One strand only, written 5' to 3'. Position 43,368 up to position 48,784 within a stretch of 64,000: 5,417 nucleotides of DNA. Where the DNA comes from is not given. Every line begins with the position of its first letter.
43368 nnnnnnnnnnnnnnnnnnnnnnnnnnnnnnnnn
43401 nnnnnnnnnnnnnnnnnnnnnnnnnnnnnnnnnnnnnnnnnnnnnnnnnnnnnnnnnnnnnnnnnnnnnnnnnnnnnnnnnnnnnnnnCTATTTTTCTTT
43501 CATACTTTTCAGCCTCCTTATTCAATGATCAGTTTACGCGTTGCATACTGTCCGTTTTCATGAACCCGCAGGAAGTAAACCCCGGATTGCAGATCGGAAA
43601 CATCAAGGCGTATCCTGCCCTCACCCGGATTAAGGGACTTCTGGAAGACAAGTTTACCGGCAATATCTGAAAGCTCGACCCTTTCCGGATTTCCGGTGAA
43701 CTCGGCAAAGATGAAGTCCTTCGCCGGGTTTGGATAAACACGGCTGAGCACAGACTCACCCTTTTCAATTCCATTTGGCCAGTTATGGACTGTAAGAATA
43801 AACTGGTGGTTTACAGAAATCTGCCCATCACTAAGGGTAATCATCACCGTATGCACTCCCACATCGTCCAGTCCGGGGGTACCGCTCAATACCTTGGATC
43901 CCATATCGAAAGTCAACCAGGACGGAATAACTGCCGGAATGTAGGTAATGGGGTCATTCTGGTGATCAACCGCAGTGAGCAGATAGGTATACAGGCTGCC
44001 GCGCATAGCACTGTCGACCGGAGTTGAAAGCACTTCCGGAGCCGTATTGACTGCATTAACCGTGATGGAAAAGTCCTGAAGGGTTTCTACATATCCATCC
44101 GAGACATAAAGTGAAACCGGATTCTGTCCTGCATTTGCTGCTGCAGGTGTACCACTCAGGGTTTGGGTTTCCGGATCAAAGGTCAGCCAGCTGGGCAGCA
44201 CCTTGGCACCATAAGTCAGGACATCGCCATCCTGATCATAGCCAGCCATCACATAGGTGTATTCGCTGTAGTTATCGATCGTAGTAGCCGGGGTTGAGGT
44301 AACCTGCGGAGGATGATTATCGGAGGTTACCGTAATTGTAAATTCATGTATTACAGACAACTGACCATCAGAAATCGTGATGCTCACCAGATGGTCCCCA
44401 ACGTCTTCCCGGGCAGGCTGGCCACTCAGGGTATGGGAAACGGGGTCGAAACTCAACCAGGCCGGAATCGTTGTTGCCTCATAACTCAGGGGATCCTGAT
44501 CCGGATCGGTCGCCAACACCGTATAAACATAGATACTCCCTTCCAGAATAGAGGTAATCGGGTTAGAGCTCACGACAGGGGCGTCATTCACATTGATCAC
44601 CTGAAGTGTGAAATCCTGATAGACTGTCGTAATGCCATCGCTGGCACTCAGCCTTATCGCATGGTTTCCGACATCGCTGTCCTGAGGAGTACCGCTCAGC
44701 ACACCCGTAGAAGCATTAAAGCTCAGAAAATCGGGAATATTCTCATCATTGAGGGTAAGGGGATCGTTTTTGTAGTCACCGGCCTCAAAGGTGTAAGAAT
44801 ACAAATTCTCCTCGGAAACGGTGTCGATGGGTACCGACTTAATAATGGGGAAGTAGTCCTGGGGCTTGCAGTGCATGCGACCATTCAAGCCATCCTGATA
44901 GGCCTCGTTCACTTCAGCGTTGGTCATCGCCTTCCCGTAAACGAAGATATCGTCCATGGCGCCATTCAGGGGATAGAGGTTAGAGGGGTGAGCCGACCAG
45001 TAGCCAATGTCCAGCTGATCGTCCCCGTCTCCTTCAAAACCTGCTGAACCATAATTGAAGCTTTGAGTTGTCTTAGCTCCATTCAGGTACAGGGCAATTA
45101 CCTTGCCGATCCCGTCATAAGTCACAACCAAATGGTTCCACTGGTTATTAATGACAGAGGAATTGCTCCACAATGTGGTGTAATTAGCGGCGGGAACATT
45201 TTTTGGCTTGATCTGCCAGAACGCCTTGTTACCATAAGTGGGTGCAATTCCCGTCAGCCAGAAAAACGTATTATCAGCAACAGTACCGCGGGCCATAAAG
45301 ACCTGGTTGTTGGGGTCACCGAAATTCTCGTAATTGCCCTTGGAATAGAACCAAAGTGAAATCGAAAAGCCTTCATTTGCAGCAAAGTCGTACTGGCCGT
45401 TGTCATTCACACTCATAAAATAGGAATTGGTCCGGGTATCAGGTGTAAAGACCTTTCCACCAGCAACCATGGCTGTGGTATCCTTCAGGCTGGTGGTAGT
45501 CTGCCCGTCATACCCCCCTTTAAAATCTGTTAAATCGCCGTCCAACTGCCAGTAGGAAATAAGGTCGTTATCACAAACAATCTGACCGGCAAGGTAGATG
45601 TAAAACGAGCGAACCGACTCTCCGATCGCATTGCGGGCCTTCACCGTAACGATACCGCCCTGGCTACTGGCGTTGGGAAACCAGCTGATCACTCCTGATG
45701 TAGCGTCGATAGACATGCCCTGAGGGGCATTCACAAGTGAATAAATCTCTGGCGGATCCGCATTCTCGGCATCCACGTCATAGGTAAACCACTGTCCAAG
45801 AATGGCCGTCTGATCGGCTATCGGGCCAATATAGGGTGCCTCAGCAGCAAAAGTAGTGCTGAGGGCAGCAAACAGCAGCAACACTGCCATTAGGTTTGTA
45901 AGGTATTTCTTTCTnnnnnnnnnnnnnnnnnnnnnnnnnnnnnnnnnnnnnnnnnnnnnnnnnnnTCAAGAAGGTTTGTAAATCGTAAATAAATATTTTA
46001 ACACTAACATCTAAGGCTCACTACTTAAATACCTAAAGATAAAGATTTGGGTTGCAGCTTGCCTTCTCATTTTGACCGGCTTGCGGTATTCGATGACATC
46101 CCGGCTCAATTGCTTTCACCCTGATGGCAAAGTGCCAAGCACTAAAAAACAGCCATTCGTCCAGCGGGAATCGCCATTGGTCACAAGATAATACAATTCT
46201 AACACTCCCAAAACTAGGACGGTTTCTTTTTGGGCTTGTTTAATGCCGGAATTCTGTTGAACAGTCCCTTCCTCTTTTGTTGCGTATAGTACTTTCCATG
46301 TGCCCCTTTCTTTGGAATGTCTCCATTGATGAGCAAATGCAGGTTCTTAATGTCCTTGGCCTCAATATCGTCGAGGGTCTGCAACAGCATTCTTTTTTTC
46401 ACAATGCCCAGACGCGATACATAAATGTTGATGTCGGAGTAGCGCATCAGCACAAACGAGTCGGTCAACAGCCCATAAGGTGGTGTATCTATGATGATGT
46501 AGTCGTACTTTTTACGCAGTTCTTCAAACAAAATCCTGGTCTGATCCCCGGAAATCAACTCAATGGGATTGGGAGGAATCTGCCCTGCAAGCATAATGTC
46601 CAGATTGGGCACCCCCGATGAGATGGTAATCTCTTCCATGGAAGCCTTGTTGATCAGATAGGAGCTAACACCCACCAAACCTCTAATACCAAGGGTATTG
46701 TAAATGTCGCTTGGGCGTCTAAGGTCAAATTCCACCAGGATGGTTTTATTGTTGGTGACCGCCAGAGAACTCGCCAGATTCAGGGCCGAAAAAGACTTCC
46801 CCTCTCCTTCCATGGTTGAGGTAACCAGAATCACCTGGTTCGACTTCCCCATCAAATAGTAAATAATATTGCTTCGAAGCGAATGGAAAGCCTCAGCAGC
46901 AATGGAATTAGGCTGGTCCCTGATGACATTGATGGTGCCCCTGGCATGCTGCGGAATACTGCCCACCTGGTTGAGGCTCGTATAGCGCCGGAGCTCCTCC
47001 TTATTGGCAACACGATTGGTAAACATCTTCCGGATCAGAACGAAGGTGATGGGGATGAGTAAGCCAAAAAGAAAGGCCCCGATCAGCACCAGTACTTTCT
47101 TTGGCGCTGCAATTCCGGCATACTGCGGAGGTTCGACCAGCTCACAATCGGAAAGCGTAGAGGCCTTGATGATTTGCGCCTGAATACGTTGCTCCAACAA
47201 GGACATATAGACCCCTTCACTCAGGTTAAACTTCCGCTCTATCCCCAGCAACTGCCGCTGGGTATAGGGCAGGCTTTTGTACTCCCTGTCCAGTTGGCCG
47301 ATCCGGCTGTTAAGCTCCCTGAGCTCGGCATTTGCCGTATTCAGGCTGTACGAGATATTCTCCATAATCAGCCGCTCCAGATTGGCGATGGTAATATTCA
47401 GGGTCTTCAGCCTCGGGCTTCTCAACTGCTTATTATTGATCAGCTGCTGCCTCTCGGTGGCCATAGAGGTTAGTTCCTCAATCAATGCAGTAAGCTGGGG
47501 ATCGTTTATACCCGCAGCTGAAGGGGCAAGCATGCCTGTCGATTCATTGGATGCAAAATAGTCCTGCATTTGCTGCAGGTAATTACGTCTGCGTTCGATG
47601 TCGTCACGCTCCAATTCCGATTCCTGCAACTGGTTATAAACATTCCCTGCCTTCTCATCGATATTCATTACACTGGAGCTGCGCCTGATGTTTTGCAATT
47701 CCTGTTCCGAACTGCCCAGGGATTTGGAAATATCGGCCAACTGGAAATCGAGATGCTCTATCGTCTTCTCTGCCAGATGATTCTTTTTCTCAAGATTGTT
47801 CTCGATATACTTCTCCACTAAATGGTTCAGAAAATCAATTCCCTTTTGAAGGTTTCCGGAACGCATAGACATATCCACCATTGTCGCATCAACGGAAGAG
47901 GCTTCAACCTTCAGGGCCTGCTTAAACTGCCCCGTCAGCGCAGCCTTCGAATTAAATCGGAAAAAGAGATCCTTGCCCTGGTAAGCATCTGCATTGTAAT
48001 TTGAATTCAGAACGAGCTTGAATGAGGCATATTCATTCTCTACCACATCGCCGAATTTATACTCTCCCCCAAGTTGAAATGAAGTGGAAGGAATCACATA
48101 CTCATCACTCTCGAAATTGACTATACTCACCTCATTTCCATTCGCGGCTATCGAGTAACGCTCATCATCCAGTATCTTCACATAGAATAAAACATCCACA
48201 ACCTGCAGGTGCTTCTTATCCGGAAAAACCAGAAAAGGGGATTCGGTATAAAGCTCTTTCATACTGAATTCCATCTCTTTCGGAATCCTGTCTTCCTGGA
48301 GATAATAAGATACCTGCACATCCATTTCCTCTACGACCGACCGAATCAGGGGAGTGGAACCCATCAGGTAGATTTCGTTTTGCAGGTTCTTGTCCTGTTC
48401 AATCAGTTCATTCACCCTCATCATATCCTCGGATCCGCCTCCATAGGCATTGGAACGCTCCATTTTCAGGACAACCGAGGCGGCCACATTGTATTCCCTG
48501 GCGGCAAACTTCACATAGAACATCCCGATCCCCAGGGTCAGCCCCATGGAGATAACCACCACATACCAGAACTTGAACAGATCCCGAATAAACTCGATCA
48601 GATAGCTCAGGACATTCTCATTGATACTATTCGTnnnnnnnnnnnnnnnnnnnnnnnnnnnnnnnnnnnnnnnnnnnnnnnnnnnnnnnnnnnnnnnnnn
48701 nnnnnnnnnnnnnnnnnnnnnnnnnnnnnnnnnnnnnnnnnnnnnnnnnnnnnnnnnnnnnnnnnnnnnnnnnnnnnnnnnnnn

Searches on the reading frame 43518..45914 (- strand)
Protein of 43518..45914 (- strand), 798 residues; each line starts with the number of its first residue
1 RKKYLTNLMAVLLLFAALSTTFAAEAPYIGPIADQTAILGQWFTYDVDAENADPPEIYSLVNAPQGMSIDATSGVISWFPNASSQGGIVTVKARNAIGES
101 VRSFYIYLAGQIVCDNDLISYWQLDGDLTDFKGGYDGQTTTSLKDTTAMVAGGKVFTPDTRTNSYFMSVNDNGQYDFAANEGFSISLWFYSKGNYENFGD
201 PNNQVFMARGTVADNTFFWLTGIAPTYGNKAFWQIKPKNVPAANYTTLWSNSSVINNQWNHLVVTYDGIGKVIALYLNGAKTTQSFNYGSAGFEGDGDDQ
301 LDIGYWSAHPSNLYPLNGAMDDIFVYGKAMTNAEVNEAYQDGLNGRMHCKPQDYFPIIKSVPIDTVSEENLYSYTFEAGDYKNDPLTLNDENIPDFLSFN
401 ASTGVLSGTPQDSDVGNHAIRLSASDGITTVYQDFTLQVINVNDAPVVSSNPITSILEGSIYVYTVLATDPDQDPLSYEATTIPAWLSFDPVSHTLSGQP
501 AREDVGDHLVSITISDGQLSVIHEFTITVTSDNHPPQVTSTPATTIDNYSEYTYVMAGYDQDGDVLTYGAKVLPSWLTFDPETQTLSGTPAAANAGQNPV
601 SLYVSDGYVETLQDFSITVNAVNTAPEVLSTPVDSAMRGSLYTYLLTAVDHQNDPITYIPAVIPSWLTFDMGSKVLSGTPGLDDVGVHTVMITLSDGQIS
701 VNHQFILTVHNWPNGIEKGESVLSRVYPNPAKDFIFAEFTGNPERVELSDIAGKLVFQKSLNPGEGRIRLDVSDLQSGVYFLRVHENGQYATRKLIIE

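Call 26: search_protein_families(library=pfam, proteins=[window:43518-45914:-], max_evalue=0.001)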
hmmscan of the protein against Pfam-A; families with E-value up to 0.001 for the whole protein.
window:43518-45914:- (798 aa): 4 families
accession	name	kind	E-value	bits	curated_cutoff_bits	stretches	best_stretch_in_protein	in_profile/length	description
PF05345.18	He_PIG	-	2.9e-51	172.3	24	5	535-620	1-96/96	Putative Ig domain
PF18962.6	Por_Secre_tail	-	1.3e-15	57.9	27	1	726-797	1-75/75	Secretion system C-terminal sorting domain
PF13385.13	Laminin_G_3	-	1e-14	55.4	27.6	1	177-336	14-151/151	Concanavalin A-like lectin/glucanases superfamily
PF17803.7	Cadherin_4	-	1.6e-08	35.3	25.1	1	435-483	3-54/71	Bacterial cadherin-like domain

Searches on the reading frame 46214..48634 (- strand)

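Call 26: search_protein_families(library=pfam, proteins=[window:46214-48634:-], max_evalue=0.001)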
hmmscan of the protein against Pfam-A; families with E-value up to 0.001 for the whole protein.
window:46214-48634:- (806 aa): 4 families
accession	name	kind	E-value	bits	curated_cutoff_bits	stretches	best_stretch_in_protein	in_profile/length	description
PF13807.11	GNVR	-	2.8e-10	40.4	27.7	1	458-537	2-82/82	G-rich domain on putative tyrosine kinase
PF13614.12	AAA_31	-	6.7e-10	39.6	27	1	600-725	2-134/177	AAA domain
PF10609.15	ParA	-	0.00025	21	27.1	0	599-719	3-121/246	NUBPL iron-transfer P-loop NTPase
PF01656.29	CbiA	-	0.00044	20.6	25.4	0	602-639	1-38/125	CobQ/CobB/MinD/ParA nucleotide binding domain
